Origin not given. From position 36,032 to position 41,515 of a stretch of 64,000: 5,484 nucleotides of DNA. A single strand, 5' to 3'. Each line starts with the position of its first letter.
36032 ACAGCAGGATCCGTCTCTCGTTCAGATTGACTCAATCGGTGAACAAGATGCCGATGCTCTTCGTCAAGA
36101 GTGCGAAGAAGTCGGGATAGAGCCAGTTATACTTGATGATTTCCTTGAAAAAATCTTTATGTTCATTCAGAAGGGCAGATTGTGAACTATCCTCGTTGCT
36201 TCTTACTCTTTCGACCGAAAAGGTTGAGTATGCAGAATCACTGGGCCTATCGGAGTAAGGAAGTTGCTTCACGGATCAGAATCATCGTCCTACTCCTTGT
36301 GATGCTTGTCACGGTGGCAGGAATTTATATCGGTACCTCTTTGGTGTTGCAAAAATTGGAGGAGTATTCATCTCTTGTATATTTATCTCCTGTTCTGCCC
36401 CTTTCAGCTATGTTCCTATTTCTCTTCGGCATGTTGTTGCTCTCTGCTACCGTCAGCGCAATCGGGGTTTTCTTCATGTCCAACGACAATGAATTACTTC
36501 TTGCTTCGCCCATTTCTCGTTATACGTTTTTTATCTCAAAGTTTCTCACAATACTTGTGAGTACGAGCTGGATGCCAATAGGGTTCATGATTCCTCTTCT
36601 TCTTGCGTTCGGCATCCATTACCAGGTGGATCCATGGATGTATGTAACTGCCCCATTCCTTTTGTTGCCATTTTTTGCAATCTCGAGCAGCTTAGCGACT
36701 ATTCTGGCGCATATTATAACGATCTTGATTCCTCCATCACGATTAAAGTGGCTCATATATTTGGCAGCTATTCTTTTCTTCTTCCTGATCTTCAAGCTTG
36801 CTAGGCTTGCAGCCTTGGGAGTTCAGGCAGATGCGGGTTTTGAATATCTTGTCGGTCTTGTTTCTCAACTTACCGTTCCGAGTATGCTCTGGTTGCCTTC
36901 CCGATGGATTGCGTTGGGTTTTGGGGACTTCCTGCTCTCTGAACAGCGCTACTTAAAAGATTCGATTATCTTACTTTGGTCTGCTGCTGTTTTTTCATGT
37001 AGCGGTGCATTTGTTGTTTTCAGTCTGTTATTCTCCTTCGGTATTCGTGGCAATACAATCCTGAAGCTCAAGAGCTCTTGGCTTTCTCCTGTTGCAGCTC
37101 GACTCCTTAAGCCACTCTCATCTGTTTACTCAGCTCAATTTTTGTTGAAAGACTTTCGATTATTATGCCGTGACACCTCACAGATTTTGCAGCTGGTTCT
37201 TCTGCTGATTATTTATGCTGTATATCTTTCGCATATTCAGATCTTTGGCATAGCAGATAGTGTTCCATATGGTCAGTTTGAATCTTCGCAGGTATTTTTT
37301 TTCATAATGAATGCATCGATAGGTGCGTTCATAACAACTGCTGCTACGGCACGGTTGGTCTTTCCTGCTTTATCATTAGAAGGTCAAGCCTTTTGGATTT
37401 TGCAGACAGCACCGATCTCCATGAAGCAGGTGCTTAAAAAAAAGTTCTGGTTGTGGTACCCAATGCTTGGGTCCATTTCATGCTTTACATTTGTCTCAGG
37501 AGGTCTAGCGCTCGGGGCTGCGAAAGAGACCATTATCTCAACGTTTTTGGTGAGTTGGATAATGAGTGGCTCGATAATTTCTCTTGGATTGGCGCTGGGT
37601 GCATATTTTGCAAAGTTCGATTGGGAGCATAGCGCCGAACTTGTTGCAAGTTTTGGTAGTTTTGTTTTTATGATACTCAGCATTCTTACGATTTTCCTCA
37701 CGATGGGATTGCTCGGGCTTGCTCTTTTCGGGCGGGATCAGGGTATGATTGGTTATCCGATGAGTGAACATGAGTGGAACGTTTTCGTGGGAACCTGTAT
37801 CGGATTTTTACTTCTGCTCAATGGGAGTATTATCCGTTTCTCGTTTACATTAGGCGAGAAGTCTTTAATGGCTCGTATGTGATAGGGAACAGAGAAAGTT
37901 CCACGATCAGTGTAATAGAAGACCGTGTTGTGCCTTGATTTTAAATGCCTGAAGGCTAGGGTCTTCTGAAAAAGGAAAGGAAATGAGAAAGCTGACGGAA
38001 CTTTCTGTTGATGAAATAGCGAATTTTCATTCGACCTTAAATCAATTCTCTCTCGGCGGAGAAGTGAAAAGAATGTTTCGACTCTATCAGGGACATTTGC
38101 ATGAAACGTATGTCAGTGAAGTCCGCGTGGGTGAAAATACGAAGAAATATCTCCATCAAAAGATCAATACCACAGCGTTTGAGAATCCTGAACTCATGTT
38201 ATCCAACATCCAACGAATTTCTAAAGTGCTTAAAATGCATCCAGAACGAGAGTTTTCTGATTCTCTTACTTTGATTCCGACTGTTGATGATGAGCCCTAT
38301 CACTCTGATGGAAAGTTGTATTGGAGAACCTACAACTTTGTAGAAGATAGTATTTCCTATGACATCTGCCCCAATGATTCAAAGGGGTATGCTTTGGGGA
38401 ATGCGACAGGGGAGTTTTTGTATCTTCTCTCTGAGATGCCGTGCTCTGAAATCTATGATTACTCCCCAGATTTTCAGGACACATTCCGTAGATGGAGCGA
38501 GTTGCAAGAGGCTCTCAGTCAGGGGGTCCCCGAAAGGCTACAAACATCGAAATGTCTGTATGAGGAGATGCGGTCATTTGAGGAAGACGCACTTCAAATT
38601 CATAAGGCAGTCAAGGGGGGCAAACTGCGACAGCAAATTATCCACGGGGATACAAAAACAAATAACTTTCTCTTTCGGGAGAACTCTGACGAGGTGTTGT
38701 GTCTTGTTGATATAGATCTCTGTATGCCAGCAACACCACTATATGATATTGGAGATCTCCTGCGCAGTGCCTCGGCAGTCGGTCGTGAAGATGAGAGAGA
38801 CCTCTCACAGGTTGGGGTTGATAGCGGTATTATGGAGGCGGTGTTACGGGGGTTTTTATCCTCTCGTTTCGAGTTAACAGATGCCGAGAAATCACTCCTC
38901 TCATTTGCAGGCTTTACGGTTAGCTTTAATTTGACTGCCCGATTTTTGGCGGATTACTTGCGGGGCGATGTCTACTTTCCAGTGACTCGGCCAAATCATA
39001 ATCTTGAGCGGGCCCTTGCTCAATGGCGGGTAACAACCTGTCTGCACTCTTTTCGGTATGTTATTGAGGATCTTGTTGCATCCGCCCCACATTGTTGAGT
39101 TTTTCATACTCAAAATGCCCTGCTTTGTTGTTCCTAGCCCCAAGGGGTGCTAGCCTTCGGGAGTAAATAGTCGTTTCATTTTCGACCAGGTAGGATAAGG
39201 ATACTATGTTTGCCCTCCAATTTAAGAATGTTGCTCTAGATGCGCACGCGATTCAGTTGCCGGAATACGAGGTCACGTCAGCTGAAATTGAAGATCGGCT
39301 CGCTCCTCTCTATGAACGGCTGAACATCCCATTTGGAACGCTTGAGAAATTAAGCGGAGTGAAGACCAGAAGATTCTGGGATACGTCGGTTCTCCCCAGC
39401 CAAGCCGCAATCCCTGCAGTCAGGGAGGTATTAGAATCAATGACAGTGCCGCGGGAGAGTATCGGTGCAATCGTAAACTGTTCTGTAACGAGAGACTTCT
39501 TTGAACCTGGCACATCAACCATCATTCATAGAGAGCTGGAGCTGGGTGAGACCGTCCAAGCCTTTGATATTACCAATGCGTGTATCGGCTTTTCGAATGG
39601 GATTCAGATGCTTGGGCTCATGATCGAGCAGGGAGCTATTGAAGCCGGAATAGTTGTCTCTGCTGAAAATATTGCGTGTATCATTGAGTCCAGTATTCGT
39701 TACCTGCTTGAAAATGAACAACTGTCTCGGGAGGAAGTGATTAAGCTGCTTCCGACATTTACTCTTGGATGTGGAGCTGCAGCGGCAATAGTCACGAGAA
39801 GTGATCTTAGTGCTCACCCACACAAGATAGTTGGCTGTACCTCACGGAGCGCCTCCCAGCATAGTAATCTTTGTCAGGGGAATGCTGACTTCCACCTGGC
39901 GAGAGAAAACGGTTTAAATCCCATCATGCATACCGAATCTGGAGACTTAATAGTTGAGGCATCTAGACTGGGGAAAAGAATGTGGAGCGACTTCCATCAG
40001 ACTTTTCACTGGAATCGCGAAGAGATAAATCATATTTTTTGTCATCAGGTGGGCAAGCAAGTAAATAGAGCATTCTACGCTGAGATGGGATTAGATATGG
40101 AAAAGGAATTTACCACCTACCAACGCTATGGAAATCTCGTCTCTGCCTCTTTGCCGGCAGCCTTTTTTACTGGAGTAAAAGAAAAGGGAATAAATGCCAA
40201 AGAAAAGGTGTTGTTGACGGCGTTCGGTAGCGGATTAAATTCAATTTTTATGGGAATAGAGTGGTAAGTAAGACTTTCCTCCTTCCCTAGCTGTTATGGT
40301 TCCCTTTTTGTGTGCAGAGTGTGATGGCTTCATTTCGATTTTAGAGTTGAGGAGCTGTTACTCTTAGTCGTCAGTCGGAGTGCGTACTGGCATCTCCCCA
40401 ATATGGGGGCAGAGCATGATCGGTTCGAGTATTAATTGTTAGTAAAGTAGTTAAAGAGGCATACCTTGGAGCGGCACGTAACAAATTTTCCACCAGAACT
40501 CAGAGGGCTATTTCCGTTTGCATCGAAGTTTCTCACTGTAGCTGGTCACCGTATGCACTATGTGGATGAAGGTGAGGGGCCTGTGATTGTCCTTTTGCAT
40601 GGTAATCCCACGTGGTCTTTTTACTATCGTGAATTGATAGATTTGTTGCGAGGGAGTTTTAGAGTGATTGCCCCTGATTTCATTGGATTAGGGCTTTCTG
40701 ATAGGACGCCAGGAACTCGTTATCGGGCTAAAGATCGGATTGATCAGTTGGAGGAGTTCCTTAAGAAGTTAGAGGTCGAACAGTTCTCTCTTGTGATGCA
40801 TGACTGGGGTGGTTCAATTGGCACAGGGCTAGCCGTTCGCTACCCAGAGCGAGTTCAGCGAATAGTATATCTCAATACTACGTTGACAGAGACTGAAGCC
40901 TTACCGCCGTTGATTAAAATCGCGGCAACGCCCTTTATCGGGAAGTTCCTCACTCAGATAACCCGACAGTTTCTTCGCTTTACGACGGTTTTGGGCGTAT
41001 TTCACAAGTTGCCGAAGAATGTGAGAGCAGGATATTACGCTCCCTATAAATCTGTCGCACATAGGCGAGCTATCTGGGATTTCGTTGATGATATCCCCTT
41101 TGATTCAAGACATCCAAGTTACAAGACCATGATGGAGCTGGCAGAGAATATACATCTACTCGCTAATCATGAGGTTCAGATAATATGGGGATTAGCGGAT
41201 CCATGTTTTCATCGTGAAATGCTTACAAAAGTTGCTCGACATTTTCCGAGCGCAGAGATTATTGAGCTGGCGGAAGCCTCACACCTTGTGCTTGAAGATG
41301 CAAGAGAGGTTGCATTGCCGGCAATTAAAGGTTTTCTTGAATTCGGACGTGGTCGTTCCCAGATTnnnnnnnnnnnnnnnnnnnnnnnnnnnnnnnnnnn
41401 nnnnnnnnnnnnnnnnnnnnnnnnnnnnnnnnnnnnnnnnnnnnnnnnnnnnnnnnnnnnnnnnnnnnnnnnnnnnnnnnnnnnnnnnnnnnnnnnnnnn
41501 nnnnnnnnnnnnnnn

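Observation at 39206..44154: Compact oleA-oleBC(fusion)-oleD head-to-head olefin / beta-lactone biosynthesis cluster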

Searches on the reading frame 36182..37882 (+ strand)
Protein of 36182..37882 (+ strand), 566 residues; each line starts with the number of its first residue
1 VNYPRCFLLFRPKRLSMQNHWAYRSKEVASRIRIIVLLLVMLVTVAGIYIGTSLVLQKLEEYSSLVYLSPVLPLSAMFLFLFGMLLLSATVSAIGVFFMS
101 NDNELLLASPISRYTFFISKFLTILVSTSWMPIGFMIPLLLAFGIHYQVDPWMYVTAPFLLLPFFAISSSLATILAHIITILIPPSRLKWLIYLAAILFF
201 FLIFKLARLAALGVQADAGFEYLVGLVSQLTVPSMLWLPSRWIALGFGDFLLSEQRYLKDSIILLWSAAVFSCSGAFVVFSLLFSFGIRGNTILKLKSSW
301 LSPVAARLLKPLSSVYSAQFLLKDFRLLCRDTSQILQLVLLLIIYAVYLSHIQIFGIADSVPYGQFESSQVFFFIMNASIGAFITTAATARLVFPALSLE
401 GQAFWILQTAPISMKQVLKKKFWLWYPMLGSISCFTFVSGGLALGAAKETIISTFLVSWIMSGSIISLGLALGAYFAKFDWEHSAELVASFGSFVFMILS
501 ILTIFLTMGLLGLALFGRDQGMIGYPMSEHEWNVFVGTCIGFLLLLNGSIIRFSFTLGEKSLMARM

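Call 20: search_protein_families(library=pfam, proteins=[window:36182-37882:+], max_evalue=0.001)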
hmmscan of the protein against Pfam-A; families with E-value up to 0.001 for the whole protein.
window:36182-37882:+ (566 aa): 1 family
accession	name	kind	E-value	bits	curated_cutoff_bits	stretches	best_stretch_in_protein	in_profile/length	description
PF16949.11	ABC_tran_2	-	5.1e-50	171.3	25.7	1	31-543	7-522/542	Putative ATP-binding cassette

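Call 56: search_protein_families(library=ncbifam, proteins=[window:36182-37882:+], max_evalue=0.00001)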
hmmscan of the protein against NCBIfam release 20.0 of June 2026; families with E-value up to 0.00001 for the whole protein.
window:36182-37882:+ (566 aa): 0 families

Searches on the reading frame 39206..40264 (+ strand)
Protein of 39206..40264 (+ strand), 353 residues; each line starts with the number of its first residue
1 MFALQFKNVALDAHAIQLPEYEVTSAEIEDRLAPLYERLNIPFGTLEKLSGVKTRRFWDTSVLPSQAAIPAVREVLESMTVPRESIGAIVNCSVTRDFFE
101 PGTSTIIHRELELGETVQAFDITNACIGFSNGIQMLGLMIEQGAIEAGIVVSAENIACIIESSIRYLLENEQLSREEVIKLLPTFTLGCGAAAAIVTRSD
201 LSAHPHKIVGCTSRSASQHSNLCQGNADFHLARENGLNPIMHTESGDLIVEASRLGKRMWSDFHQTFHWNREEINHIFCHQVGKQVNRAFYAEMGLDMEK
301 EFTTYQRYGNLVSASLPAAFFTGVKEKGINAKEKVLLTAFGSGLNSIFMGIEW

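Call 5: search_protein_families(library=ncbifam, proteins=[window:39206-40264:+], max_evalue=0.001)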
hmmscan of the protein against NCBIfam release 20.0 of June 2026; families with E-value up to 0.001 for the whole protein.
window:39206-40264:+ (353 aa): 12 families
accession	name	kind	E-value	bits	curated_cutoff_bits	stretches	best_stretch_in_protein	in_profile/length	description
NF006720.0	PRK09258.1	equivalog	1.7e-101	339.9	285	1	5-353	2-338/338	3-oxoacyl-ACP synthase III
NF006829.0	PRK09352.1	subfamily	5.2e-33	114.4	249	1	49-345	38-313/322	beta-ketoacyl-ACP synthase 3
NF005541.0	PRK07204.1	equivalog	2.6e-29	102.6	402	1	17-345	13-321/329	beta-ketoacyl-ACP synthase III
TIGR00747.1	fabH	subfamily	8.4e-28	97.4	292.1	1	48-345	35-314/322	beta-ketoacyl-ACP synthase III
NF004623.0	PRK05963.1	equivalog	5e-18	65.5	437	1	17-346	14-321/328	beta-ketoacyl-ACP synthase III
NF009519.0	PRK12880.1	equivalog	2.3e-14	53.5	436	1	6-144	5-140/353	beta-ketoacyl-ACP synthase III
NF003274.0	PRK04262.1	equivalog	3.7e-10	39.3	244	1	68-154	55-141/347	hydroxymethylglutaryl-CoA synthase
NF005703.0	PRK07515.1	equivalog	1.8e-09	37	304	1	56-344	88-363/373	beta-ketoacyl-ACP synthase III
NF042429.2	DHPHCoAsyn_DpgA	equivalog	9.2e-07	28.1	425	0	69-199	75-193/350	3,5-dihydroxyphenylacetyl-CoA synthase DpgA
NF005308.0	PRK06840.1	equivalog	3.6e-06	26.2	315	1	7-160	3-150/339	3-oxoacyl-ACP synthase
NF005293.2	PRK06816.1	subfamily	0.00025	20.2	450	0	66-164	64-160/378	StlD/DarB family beta-ketosynthase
TIGR00748.1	HMG_CoA_syn_Arc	equivalog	0.00034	19.9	353.35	1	68-155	54-141/345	hydroxymethylglutaryl-CoA synthase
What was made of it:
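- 39206..40267 (+): oleA: thiolase-fold acyl-CoA:acyl-CoA alkyltransferase (head-to-head Claisen condensation), 353 aa. NCBIfam PRK09258 gives 339.9 bits, above the cut-off of 285 (call 5).
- On OleA (acyl-CoA:acyl-CoA alkyltransferase, thiolase superfamily): PRK09258 gives 339.9 bits against a cut-off of 285, and the fabH model TIGR00747 gives 97 against 292 (call 5).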

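Call 6: search_protein_families(library=pfam, proteins=[window:39206-40264:+], max_evalue=0.001)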
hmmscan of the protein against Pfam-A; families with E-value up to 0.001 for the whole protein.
window:39206-40264:+ (353 aa): 2 families
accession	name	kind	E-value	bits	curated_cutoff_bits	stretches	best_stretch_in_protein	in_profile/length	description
PF08541.16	ACP_syn_III_C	-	2.4e-19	69.7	26.6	1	268-346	5-83/90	3-Oxoacyl-[acyl-carrier-protein (ACP)] synthase III C terminal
PF08545.16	ACP_syn_III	-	3e-06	27.4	24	1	120-199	1-64/80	3-Oxoacyl-[acyl-carrier-protein (ACP)] synthase III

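Call 7: search_solved_structures(query=window:39206-40264:+, show_alignments=1)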
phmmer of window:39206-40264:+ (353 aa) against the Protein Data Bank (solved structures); distinct sequences matched with E-value up to 0.001: 49.
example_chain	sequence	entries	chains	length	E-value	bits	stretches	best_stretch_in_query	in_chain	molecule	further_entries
3row_A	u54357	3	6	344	1.9e-54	188.1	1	5-353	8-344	3-oxoacyl-[ACP] synthase III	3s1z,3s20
3s21_A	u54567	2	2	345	1.9e-54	188.1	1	5-353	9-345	3-oxoacyl-[ACP] synthase III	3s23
5vxh_A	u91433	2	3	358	5.9e-54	186.5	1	5-353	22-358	3-oxoacyl-[ACP] synthase III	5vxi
5vxf_A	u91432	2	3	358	5.9e-54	186.5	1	5-353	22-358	3-oxoacyl-[ACP] synthase III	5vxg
3fk5_A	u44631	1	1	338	1.1e-53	185.7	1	6-353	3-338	3-oxoacyl-synthase III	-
5vxd_A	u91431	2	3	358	1.5e-53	185.2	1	5-353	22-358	3-oxoacyl-[ACP] synthase III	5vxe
6b2s_A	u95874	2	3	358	2.1e-53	184.7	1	5-353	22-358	3-oxoacyl-[ACP] synthase III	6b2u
6b2t_A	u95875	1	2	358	4e-53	183.8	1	5-353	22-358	3-oxoacyl-[ACP] synthase III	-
4kti_A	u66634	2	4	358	4e-53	183.8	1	5-353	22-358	3-oxoacyl-[ACP] synthase III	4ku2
4ktm_A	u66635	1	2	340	4.7e-53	183.6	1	6-353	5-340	3-oxoacyl-[ACP] synthase III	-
6b2r_A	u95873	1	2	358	5.5e-53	183.3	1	5-353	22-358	3-oxoacyl-[ACP] synthase III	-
4ku3_A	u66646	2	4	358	5.6e-53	183.3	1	5-353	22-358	3-oxoacyl-[ACP] synthase III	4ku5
2ebd_A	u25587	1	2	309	4e-16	62.2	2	270-345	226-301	3-oxoacyl-[acyl-carrier-protein] synthase 3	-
4ryb_A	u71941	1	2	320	5.1e-16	61.8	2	49-162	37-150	3-oxoacyl-[acyl-carrier-protein] synthase 3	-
4dfe_A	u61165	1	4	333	6.4e-16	61.5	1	18-344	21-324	3-oxoacyl-[acyl-carrier-protein] synthase 3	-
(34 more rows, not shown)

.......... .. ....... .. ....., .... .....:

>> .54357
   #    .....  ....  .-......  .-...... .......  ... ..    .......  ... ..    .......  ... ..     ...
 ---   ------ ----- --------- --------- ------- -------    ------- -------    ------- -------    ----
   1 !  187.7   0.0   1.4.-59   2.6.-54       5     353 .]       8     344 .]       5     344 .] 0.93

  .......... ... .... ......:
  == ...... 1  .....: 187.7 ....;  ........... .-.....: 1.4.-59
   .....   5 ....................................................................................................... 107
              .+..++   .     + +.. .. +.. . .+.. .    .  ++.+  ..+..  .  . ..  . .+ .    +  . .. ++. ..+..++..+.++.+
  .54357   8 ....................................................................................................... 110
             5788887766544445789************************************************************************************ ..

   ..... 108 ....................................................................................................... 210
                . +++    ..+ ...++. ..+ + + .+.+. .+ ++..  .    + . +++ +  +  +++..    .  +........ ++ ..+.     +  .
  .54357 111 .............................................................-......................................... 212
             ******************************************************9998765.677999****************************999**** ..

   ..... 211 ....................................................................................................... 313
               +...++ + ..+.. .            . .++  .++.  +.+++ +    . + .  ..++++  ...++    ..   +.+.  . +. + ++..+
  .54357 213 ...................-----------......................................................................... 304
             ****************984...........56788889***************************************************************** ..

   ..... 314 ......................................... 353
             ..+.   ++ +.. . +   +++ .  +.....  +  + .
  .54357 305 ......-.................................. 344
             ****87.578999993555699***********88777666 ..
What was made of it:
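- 39206..40267 (+): It matches the X. campestris OleA structures (3ROW and others) at E = 2e-54, against 4e-16 for FabH (call 7).
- On OleA (acyl-CoA:acyl-CoA alkyltransferase, thiolase superfamily): The X. campestris OleA chains match at E = 1.9e-54 and 188 bits; the best FabH matches at 4e-16 and 62 bits (call 7).
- OleA: calls 5 and 7. Identity to the solved X. campestris OleA is moderate, roughly 40% by eye from the call 7 alignment. OleA carries an 11-residue insertion relative to the Xanthomonas enzyme (call 7).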

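Call 63: find_homologous_proteins(query=window:39206-40264:+, max_evalue=1e-30)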
Query window:39206-40264:+ (353 aa): 545 proteins with E <= 1e-30 among 5307 candidates; the best 120 are listed.
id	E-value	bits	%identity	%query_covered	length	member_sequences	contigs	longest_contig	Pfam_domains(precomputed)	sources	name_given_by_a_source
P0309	3.9e-221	751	93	100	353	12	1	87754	PF08545.17,PF08541.17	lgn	-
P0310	1.3e-201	687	84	100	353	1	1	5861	PF08545.17,PF08541.17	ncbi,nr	ncbi:3-oxoacyl-ACP synthase III [bacterium]|nr:3-oxoacyl-ACP synthase III [bacterium]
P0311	3.5e-188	643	78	99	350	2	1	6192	PF08545.17,PF08541.17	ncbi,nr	ncbi:MAG: 3-oxoacyl-ACP synthase III [Bdellovibrionales bacterium]|nr:3-oxoacyl-ACP synthase III [Bd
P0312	3.8e-169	580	72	100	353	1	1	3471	PF08545.17,PF08541.17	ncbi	-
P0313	1.1e-151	523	65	99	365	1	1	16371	PF08545.17,PF00108.30,PF08541.17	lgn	-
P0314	9.5e-151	520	64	100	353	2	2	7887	PF08545.17,PF08541.17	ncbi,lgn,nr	ncbi:MAG: 3-oxoacyl-ACP synthase III [Bdellovibrionales bacterium]|nr:3-oxoacyl-ACP synthase III [Bd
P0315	4.7e-148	511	63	100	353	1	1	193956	PF08545.17,PF08541.17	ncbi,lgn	-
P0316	6.4e-147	507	61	100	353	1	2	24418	PF08545.17,PF08541.17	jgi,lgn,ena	-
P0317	4.1e-143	494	60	100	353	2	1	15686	PF08545.17,PF08541.17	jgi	-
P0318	7.0e-142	490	61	100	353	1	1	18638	PF08545.17,PF00108.30,PF08541.17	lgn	-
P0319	1.7e-141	489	59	100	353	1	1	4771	PF08541.17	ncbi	-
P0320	2.6e-141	489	61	100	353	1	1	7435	PF08545.17,PF08541.17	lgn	-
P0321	2.0e-139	482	59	100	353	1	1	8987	PF08545.17,PF00108.30,PF08541.17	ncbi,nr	ncbi:3-oxoacyl-ACP synthase III [Oligoflexia bacterium]|nr:3-oxoacyl-ACP synthase III [Oligoflexia b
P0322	2.2e-139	482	59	100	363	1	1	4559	PF08545.17,PF00108.30,PF08541.17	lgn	-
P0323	5.7e-139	481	59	100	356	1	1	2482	PF08545.17,PF08541.17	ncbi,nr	ncbi:MAG: 3-oxoacyl-ACP synthase III [Bdellovibrionales bacterium]|nr:3-oxoacyl-ACP synthase III [Bd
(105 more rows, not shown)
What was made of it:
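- All 120 closest OleA homologues come from uncultured material (call 63).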

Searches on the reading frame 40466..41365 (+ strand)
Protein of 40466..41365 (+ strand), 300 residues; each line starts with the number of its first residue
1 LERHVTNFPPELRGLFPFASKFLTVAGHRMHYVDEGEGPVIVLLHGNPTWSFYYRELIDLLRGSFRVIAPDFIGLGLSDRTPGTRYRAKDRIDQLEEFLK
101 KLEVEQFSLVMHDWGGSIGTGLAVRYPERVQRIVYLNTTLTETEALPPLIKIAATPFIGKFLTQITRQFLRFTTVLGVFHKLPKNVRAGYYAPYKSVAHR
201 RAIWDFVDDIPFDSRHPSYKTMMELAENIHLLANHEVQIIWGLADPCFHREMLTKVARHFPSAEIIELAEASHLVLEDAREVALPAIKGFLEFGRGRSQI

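Call 56: search_protein_families(library=ncbifam, proteins=[window:40466-41365:+], max_evalue=0.00001)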
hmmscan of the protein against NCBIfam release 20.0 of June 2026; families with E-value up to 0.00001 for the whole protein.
window:40466-41365:+ (300 aa): 19 families
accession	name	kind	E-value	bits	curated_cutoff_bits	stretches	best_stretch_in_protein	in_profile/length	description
NF002873.0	PRK03204.1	equivalog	2e-48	165.2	466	1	13-284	9-278/286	haloalkane dehalogenase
NF002938.0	PRK03592.1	equivalog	1.7e-47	162.2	241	1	18-292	10-290/298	haloalkane dehalogenase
NF002043.0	PRK00870.1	subfamily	2.4e-39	135.5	265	1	16-283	17-290/302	haloalkane dehalogenase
NF050089.1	i_nPHAscl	equivalog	2.9e-20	72.5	300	1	27-139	6-118/288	intracellular short-chain-length polyhydroxyalkanoate depolymerase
TIGR03056.1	bchO_mg_che_rel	equivalog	1e-17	64.1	172.55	1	19-207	7-204/278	alpha/beta fold hydrolase BchO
NF051488.1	bifunc_PcaDC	exception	8e-15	54.8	390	1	35-140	7-113/375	bifunctional 3-oxoadipate enol-lactonase/4-carboxymuconolactone decarboxylase PcaDC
TIGR03611.1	RutD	equivalog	2e-13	50.3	238.5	1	28-138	3-113/258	pyrimidine utilization protein D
NF045632.1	hydroxlase_HsaD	equivalog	1.2e-12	47.4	400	1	19-137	13-136/290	4,5:9,10-diseco-3-hydroxy-5,9,17-trioxoandrosta-1(10),2-diene-4-oate hydrolase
TIGR02427.1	protocat_pcaD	equivalog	1.4e-12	47.5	255.85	1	30-139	2-113/251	3-oxoadipate enol-lactonase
NF011457.0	PRK14875.1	equivalog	1.5e-12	47.2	307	1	22-134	114-227/372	acetoin dehydrogenase dihydrolipoyllysine-residue acetyltransferase subunit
TIGR03343.1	biphenyl_bphD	equivalog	7.9e-12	45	462.15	1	26-137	18-133/282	2-hydroxy-6-oxo-6-phenylhexa-2,4-dienoate hydrolase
NF051487.1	bifunc_PcaCD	exception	9.6e-11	41.4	430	1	40-144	174-277/413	bifunctional 4-carboxymuconolactone decarboxylase/3-oxoadipate enol-lactonase PcaCD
TIGR01250.1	pro_imino_pep_2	subfamily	2.3e-10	40.5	167.65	1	21-138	5-129/288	proline iminopeptidase-family hydrolase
TIGR03695.1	menH_SHCHC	equivalog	1.4e-09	37.7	208.55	1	38-138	2-104/252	2-succinyl-6-hydroxy-2,4-cyclohexadiene-1-carboxylate synthase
NF004514.1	PRK05855.1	equivalog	1.7e-08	33.5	455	1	35-134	19-119/578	SDR family oxidoreductase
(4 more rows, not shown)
